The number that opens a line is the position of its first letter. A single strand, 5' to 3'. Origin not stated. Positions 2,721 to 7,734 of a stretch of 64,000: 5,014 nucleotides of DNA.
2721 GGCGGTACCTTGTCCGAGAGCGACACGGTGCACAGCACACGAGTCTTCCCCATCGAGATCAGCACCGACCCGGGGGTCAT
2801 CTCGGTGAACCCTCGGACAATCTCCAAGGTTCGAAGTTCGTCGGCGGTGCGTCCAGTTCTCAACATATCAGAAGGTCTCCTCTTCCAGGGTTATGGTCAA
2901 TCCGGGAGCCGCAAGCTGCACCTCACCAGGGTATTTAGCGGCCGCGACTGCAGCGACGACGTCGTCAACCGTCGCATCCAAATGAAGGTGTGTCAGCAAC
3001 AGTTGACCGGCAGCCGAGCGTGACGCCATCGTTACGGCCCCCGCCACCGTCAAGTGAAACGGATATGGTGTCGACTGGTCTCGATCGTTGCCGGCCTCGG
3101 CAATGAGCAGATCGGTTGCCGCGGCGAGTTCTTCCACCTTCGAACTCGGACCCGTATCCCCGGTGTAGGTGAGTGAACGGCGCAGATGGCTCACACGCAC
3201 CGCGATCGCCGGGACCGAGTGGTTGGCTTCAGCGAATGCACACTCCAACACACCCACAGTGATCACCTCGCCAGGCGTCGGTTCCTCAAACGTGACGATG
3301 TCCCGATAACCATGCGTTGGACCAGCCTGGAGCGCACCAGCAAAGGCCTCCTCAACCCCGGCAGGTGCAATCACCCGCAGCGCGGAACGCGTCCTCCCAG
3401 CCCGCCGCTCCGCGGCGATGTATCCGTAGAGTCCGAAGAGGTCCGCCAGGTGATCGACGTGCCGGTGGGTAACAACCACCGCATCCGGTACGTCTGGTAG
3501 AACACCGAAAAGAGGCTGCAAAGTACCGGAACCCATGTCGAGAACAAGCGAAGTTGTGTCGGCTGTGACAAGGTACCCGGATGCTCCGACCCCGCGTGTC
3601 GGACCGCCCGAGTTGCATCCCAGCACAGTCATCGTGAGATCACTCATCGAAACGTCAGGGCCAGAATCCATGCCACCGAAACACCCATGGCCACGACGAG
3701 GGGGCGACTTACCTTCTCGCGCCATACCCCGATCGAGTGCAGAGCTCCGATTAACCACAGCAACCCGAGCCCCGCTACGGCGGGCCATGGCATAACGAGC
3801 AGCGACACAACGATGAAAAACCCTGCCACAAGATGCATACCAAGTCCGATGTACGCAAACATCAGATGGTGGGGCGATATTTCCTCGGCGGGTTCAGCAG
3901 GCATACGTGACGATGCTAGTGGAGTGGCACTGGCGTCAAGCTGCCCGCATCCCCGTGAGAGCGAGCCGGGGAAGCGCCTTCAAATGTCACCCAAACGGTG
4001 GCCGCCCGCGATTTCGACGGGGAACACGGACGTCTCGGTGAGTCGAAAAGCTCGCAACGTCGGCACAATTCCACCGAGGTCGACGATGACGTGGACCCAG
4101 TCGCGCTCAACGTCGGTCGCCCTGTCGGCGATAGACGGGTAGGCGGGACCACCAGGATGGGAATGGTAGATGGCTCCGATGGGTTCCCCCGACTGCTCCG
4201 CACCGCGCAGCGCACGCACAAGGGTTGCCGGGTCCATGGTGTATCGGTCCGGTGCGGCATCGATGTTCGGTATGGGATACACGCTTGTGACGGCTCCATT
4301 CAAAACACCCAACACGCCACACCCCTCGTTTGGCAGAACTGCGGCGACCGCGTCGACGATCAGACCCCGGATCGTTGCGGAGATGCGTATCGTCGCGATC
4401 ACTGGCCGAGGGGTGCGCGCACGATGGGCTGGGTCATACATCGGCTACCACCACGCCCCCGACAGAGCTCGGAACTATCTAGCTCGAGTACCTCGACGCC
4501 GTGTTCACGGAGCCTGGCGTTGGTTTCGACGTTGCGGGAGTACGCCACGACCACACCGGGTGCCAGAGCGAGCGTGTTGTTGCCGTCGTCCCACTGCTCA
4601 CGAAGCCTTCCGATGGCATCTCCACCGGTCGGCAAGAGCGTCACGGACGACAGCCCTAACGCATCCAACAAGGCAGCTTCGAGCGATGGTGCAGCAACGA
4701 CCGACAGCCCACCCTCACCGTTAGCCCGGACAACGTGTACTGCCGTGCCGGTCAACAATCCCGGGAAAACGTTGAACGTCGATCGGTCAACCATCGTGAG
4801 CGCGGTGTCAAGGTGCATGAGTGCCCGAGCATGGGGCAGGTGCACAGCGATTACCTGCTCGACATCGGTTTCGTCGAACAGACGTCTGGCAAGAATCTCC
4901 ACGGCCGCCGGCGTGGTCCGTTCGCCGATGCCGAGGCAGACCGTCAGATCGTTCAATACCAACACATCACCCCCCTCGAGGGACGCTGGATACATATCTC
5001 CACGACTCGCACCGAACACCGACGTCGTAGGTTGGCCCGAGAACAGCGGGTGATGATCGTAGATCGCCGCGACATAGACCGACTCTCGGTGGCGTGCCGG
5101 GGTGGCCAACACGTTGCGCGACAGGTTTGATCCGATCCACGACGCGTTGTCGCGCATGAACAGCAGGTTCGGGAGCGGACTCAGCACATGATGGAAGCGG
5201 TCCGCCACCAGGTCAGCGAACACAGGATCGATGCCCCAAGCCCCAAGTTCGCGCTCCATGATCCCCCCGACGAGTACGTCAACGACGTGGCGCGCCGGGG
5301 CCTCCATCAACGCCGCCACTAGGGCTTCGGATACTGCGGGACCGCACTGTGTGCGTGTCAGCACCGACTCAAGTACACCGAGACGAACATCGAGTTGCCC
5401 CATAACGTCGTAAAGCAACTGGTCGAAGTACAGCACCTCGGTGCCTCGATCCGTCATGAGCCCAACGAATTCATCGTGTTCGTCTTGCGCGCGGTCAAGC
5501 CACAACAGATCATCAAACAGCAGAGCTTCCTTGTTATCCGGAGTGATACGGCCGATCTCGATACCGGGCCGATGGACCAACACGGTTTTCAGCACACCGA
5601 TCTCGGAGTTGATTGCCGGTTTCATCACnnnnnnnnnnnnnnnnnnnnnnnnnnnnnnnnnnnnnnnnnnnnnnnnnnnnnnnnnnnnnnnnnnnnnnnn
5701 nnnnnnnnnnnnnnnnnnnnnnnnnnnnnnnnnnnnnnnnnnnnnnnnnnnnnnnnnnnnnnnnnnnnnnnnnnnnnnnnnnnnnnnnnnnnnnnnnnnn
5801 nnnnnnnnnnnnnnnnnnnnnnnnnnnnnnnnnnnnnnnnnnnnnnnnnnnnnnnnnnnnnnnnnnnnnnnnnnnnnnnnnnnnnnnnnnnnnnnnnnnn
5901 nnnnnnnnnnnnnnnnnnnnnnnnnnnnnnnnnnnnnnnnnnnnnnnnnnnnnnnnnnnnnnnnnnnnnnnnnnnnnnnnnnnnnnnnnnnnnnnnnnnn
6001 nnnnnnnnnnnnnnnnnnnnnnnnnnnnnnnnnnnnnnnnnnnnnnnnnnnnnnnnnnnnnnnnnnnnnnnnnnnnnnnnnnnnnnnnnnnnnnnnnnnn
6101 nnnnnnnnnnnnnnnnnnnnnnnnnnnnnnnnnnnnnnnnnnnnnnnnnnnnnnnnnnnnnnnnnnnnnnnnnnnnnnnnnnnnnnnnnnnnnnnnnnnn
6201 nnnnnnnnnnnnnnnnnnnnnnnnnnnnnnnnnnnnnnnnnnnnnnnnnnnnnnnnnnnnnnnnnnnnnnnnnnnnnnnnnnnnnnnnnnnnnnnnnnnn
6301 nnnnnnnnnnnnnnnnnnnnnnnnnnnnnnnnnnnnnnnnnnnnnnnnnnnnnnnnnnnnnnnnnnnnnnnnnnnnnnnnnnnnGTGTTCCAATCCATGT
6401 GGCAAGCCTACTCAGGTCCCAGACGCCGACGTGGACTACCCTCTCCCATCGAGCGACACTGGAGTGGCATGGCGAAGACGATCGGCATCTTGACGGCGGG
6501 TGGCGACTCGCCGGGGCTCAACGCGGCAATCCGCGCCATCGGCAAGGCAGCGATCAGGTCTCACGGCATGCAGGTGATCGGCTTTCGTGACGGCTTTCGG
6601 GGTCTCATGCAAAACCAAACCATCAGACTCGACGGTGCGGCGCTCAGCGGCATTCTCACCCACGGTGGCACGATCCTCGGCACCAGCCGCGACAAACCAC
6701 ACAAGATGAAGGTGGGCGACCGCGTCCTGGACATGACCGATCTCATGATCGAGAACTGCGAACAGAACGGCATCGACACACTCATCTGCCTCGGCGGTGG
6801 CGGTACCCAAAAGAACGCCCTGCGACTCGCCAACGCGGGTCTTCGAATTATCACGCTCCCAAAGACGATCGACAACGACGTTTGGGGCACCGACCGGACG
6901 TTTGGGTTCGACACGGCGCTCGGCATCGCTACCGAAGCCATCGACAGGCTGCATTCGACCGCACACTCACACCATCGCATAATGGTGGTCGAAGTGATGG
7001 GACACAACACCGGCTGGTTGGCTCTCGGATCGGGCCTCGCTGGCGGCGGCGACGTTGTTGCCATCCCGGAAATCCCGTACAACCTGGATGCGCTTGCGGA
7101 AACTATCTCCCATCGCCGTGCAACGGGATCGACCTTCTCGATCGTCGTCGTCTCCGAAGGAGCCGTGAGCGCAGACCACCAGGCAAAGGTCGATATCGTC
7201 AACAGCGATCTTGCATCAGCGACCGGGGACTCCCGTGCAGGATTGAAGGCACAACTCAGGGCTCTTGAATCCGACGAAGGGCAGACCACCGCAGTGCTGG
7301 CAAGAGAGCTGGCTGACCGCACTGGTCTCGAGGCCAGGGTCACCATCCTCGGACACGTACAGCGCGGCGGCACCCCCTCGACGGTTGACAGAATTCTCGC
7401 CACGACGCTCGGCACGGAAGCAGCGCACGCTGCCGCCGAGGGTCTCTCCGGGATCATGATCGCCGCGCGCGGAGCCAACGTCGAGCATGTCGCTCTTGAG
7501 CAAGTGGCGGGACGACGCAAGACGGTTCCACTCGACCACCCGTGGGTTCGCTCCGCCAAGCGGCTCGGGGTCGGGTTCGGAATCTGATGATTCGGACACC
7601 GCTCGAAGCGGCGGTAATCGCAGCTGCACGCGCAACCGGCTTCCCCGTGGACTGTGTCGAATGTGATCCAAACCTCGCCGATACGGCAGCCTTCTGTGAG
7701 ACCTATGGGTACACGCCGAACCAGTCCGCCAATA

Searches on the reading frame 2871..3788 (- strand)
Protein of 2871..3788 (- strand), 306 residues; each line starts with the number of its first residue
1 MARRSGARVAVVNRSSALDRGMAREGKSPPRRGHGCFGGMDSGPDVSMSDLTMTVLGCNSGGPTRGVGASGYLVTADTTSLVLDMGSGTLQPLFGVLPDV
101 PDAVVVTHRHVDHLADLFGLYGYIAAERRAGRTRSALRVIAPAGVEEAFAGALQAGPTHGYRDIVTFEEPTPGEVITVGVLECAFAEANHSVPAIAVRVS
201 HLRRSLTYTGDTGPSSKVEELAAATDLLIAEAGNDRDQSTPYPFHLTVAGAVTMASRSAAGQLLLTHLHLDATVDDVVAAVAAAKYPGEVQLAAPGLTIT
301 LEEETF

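Call 45: search_protein_families(library=ncbifam, proteins=[window:2871-3788:-], max_evalue=0.00001)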
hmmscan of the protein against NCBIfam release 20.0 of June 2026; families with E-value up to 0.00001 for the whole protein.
window:2871-3788:- (306 aa): 10 families
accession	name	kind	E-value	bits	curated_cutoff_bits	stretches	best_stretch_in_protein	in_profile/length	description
NF041851.1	cyc_nuc_deg_phdiest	equivalog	6.9e-31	107.5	400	1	52-300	2-252/253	cyclic nucleotide-degrading phosphodiesterase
NF000801.0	PRK00055.1-3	equivalog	2.8e-24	85.7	252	2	51-201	2-154/307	ribonuclease Z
TIGR02651.1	RNase_Z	equivalog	9.2e-23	80.7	292.95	2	53-201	2-149/302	ribonuclease Z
NF000805.0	PRK00055.2-3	equivalog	1.3e-15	57.5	416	2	205-295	202-294/307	ribonuclease Z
NF041257.1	GntH_guanitoxin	equivalog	2.7e-14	52.8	333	1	50-149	12-113/374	guanitoxin biosynthesis MBL fold metallo-hydrolase GntH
NF000800.0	PRK00055.1-1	equivalog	3.4e-10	39.4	398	0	53-200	3-151/305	ribonuclease Z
NF000806.0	PRK00055.2-4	equivalog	5.2e-10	39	363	1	52-292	3-267/280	ribonuclease Z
NF000804.0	PRK00055.2-1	equivalog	5.6e-10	38.8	402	0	48-117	1-72/306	ribonuclease Z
TIGR02649.1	true_RNase_BN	exception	2.4e-08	33.3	563.7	0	55-194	4-144/304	ribonuclease BN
NF038231.1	MBL_Geo_Pelo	equivalog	6e-07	29.3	360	1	69-299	34-249/250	GPMC system MBL fold metallohydrolase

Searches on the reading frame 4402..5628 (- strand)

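Call 45: search_protein_families(library=ncbifam, proteins=[window:4402-5628:-], max_evalue=0.00001)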
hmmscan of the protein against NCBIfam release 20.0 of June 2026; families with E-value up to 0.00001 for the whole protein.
window:4402-5628:- (409 aa): 4 families
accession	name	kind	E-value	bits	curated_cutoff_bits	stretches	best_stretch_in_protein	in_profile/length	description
NF002381.0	PRK01388.1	subfamily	5e-133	443.9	414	1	3-406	5-404/405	arginine deiminase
TIGR01078.1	arcA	equivalog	6.5e-121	403.9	489.1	1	6-405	3-406/408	arginine deiminase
NF045660.1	DiMthArgaseDdahStm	equivalog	1.9e-06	27.8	340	0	214-311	107-200/249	dimethylargininase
NF045659.1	DiMArgaseDdahMtb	equivalog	3.2e-06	26.5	300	0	220-300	139-212/283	dimethylargininase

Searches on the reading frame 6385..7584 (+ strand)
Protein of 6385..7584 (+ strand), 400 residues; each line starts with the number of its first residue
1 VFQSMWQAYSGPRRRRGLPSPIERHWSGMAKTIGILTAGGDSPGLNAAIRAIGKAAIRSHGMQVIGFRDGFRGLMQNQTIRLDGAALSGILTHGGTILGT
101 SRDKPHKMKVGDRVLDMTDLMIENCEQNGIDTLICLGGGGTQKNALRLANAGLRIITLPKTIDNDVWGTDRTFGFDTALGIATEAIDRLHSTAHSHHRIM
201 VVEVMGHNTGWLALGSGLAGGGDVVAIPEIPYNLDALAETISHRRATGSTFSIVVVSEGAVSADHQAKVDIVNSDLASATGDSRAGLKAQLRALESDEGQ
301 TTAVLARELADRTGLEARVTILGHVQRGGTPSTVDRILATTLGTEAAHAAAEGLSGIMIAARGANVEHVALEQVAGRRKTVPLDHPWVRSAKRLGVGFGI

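Call 45: search_protein_families(library=ncbifam, proteins=[window:6385-7584:+], max_evalue=0.00001)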
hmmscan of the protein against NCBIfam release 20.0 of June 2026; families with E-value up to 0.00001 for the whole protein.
window:6385-7584:+ (400 aa): 11 families
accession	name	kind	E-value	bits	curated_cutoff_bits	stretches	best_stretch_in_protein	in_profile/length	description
NF002872.1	PRK03202.1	subfamily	2e-114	381.9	253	1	31-395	1-322/323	ATP-dependent 6-phosphofructokinase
TIGR02483.1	PFK_mixed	subfamily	4.9e-109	364.3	430.55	1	33-374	2-324/325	phosphofructokinase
NF010674.0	PRK14071.1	equivalog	1.2e-87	294.2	544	1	30-399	4-359/360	ATP-dependent 6-phosphofructokinase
TIGR02482.1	PFKA_ATP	equivalog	5.5e-81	271.9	371.35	2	33-264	2-227/301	6-phosphofructokinase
TIGR02478.1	6PF1K_euk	equivalog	2.1e-59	201.4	708.4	3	152-266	140-257/744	6-phosphofructokinase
NF005301.0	PRK06830.1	equivalog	8.1e-45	153.1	400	1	29-384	80-425/445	ATP-dependent 6-phosphofructokinase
NF041103.1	PFKA_PPi_Ttgales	equivalog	2e-40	139.1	550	1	33-375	1-347/407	diphosphate--fructose-6-phosphate 1-phosphotransferase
NF010675.0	PRK14072.1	subfamily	1.5e-36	126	273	1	32-384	5-365/416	diphosphate--fructose-6-phosphate 1-phosphotransferase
TIGR02477.1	PFKA_PPi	equivalog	5e-24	84.7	587.95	1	30-262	67-311/539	diphosphate--fructose-6-phosphate 1-phosphotransferase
NF005482.0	PRK07085.1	subfamily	3.5e-23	81.9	446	1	29-262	72-317/558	diphosphate--fructose-6-phosphate 1-phosphotransferase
NF005121.0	PRK06555.1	equivalog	1e-20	73.9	395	1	30-213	3-203/404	pyrophosphate--fructose-6-phosphate 1-phosphotransferase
